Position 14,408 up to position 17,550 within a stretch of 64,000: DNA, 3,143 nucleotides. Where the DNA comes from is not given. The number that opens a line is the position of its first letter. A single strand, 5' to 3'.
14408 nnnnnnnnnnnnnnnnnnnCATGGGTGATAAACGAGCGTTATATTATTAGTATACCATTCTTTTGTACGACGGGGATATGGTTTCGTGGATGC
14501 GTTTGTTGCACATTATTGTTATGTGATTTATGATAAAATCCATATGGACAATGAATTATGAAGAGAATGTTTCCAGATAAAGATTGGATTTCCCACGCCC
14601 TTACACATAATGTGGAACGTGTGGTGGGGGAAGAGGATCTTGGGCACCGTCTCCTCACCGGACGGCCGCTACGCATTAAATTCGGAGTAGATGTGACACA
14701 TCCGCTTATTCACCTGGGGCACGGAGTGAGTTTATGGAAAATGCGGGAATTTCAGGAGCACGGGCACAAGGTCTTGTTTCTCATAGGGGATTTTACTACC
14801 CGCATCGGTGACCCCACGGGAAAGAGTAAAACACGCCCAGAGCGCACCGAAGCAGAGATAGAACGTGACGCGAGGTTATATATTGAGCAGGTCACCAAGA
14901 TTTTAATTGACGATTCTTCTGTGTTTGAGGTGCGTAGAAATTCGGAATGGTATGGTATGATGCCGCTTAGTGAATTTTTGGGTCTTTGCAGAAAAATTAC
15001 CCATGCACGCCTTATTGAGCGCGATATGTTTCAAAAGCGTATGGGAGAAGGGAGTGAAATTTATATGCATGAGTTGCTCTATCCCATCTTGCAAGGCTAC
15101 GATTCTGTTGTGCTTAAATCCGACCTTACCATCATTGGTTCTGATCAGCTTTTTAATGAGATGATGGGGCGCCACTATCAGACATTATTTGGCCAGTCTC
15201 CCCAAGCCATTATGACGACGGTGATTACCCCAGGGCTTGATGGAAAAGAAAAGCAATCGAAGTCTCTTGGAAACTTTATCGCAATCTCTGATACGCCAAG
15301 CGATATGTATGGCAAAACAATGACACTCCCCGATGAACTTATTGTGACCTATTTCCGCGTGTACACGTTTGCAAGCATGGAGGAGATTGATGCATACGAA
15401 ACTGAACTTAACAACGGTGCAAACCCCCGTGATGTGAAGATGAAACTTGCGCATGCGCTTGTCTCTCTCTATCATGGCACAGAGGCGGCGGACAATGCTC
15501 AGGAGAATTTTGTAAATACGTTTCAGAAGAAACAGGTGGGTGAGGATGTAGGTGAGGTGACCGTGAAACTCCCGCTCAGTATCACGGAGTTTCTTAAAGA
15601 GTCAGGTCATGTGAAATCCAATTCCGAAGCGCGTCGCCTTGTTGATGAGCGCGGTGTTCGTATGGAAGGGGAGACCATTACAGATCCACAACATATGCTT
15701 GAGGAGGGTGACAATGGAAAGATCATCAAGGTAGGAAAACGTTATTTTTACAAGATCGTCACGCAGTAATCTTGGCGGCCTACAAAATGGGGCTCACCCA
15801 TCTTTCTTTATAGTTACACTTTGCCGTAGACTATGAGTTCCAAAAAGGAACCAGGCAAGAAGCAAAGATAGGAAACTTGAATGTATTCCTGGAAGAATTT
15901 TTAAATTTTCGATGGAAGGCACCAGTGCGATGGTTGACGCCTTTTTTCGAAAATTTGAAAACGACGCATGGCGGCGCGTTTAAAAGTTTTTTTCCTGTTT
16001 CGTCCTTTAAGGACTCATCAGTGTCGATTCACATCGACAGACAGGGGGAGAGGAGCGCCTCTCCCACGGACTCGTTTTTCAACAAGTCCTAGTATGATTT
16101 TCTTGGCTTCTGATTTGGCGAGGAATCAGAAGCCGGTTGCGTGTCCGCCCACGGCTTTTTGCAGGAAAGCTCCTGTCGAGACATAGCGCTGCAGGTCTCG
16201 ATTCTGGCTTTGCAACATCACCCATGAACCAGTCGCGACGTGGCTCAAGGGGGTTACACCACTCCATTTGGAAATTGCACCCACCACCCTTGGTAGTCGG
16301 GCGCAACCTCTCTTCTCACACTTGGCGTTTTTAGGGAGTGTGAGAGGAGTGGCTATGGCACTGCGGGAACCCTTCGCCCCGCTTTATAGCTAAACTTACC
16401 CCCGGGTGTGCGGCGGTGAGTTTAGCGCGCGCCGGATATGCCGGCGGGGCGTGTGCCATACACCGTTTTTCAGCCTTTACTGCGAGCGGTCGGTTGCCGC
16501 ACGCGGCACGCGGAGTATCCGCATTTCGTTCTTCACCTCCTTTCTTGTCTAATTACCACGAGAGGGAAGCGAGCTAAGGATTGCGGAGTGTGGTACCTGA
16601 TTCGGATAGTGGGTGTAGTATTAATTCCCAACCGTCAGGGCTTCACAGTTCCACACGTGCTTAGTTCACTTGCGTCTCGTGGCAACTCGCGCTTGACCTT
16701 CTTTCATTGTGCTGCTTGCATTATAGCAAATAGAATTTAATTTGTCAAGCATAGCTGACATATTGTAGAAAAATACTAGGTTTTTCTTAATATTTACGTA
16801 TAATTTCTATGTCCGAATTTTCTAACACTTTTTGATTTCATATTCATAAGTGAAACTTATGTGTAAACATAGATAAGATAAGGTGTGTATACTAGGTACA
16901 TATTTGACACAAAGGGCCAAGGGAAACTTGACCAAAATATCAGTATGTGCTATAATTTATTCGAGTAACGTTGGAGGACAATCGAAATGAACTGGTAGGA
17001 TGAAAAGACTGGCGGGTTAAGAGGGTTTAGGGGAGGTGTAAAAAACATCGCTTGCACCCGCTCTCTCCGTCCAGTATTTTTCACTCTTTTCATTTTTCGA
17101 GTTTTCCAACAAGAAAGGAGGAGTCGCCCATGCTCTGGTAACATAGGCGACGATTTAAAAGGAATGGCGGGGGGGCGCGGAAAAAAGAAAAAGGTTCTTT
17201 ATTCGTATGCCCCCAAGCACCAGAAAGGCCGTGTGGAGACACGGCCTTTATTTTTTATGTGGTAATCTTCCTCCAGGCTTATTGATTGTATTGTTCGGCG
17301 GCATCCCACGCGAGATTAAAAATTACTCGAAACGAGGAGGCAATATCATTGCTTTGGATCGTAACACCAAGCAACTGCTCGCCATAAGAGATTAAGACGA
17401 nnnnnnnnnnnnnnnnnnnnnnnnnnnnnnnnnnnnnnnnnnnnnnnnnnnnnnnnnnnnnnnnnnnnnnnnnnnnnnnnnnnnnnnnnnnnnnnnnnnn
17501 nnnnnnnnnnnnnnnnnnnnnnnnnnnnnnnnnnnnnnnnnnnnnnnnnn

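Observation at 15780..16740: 0.9-kb GC-rich, ORF-free island with dense stem-loops between tyrS and an sRNA-like unit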

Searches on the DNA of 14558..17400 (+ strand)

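Call 4: search_rna_families(source=window, start=15500, end=17400, threshold=evalue, max_evalue=10, show_alignments=4)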
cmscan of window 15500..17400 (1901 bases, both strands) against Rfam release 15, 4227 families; matches with E-value up to 10: 12.
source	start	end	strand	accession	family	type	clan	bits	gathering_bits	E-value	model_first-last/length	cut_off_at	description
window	15992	16047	-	RF00008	Hammerhead_3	Gene; ribozyme;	CL00010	48.7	48.5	3.4e-09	1-54/54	no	Hammerhead ribozyme (type III)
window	17221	17331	-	RF00512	Leu_leader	Cis-reg; leader;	-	21.6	50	0.16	1-148/148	no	Leucine operon leader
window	17041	17199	-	RF01005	MIR530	Gene; miRNA;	-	18.6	85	2.2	1-172/172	no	MIR530 microRNA precursor family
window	17227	17297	+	RF01828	SprD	Gene; sRNA;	-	17.5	100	1.1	1-142/142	no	Small pathogenicity island RNA D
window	16305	16354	+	RF00693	mir-147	Gene; miRNA;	-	16.6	57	6.2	16-63/78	no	mir-147 microRNA precursor family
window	16258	16399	-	RF01788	drz-agam-2-2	Gene; ribozyme;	-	16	38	0.25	1-191/191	no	drz-agam-2-2 ribozyme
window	17242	17259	-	RF01100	PK-BYV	Cis-reg;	-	15.4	50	5.4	1-40/40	no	3'-terminal pseudoknot in BYV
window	17189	17262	+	RF00519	suhB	Gene; sRNA;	CL00108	14.5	41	9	1-77/77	no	Makes More Granules Regulator RNA (mmgR)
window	17230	17260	+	RF03157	L31-Gammaproteobacteria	Cis-reg; leader;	CL00118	14.2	33.2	7.6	1-53/53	no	L31-Gammaproteobacteria ribosomal protein leader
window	17225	17258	-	RF02050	STnc470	Gene; sRNA;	-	13.3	80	2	103-141/226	no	Salmonella enterica sRNA STnc470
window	15713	15809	+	RF00030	RNase_MRP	Gene; ribozyme;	CL00002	13.2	50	0.39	1-266/266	no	RNase MRP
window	15824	15889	-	RF02126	GHRLOS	Gene; lncRNA;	-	12.7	48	4.9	1-70/70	no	Ghrelin opposite strand RNA conserved region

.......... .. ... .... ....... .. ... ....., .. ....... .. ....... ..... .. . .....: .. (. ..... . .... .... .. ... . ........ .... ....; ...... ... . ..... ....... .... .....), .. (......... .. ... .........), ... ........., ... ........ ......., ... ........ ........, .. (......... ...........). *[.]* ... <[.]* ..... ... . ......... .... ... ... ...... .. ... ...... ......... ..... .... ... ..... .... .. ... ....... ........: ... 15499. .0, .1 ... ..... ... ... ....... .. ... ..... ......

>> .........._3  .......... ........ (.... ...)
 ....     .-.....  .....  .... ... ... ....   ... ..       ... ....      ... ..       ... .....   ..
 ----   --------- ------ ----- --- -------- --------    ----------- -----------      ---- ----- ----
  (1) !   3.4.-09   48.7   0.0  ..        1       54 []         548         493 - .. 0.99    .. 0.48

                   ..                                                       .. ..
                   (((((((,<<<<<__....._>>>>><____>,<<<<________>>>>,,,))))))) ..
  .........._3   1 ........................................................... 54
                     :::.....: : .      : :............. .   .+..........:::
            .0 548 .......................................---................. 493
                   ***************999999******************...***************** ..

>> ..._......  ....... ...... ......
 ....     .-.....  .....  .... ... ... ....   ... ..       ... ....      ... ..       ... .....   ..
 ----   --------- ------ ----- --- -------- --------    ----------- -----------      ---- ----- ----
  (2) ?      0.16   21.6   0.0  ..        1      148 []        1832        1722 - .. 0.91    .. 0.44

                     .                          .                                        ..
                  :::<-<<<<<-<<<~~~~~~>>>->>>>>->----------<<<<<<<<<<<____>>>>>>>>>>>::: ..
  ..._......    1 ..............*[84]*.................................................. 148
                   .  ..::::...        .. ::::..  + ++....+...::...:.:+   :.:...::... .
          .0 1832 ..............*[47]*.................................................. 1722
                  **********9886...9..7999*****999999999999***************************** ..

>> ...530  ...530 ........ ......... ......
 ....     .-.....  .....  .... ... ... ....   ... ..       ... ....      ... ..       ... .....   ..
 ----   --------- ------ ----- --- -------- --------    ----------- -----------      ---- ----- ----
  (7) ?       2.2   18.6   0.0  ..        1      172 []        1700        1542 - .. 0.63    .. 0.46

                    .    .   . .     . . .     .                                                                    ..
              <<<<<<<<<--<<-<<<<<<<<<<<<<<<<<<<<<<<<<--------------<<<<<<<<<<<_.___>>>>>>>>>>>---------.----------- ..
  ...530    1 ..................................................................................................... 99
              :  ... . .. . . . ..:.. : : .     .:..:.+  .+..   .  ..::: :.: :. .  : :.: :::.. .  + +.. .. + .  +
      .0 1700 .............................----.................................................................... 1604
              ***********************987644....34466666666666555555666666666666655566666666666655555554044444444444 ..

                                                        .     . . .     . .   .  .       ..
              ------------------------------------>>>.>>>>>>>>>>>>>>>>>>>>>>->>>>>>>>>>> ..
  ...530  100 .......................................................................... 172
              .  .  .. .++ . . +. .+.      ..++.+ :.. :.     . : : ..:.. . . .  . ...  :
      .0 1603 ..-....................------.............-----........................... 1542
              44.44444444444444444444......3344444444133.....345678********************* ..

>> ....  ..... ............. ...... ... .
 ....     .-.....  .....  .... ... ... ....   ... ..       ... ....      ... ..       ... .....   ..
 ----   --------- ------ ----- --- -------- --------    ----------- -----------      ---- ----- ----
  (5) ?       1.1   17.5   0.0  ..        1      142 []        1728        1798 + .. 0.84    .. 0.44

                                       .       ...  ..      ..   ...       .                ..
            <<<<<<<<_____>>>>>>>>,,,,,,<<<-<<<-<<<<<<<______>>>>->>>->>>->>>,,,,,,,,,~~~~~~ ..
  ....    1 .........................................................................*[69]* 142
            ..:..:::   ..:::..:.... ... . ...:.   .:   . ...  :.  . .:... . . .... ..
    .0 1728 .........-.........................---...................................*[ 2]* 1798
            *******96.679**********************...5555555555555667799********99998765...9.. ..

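Call 19: search_rna_families(sources=[L005, L008, L009, L011, L001, L002], threshold=gathering)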
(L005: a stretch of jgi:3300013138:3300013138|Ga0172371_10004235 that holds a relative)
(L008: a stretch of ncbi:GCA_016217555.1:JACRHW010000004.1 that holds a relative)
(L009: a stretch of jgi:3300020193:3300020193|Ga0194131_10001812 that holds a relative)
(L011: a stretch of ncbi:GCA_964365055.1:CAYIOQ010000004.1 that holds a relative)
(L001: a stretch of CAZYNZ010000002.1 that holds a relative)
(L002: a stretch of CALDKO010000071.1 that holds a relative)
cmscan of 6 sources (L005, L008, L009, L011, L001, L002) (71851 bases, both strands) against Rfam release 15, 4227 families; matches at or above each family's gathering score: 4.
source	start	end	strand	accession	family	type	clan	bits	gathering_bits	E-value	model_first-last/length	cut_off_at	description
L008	4715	4785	+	RF00005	tRNA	Gene; tRNA;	CL00001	62.4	29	4.2e-11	1-71/71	no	tRNA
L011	732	802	+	RF00005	tRNA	Gene; tRNA;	CL00001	60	29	2e-10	1-71/71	no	tRNA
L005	1040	1111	+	RF00005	tRNA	Gene; tRNA;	CL00001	55.9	29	2.6e-09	1-71/71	no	tRNA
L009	4880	4951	+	RF00005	tRNA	Gene; tRNA;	CL00001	55.9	29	2.6e-09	1-71/71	no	tRNA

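Call 24: search_dna_similar(query=window:15950-16760:-, collection=phages, mode=distant, max_evalue=0.01)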
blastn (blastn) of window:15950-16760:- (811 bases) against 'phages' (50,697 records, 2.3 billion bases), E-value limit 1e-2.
No match.

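Call 25: search_dna_similar(query=window:15950-16760:-, collection=plasmids, mode=distant, max_evalue=0.01)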
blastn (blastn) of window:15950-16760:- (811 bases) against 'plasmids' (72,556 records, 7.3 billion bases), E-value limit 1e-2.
No match.

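Call 30: search_rna_families(source=L011, start=6900, end=9200, threshold=evalue, max_evalue=1, show_alignments=2)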
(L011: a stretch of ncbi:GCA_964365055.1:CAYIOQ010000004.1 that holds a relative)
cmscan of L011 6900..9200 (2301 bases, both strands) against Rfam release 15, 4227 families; matches with E-value up to 1: 0.
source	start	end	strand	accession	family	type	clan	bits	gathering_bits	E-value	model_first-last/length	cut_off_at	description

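Call 31: search_rna_families(source=L005, start=10100, end=11605, threshold=evalue, max_evalue=1, show_alignments=2)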
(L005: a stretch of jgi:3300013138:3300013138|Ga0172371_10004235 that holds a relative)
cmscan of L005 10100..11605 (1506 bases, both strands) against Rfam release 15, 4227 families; matches with E-value up to 1: 1.
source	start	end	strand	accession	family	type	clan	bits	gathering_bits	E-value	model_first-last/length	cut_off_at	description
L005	11501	11524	-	RF01687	Acido-Lenti-1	Gene; sRNA;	-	20.4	37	0.069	1-46/46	no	Acido-Lenti-1 RNA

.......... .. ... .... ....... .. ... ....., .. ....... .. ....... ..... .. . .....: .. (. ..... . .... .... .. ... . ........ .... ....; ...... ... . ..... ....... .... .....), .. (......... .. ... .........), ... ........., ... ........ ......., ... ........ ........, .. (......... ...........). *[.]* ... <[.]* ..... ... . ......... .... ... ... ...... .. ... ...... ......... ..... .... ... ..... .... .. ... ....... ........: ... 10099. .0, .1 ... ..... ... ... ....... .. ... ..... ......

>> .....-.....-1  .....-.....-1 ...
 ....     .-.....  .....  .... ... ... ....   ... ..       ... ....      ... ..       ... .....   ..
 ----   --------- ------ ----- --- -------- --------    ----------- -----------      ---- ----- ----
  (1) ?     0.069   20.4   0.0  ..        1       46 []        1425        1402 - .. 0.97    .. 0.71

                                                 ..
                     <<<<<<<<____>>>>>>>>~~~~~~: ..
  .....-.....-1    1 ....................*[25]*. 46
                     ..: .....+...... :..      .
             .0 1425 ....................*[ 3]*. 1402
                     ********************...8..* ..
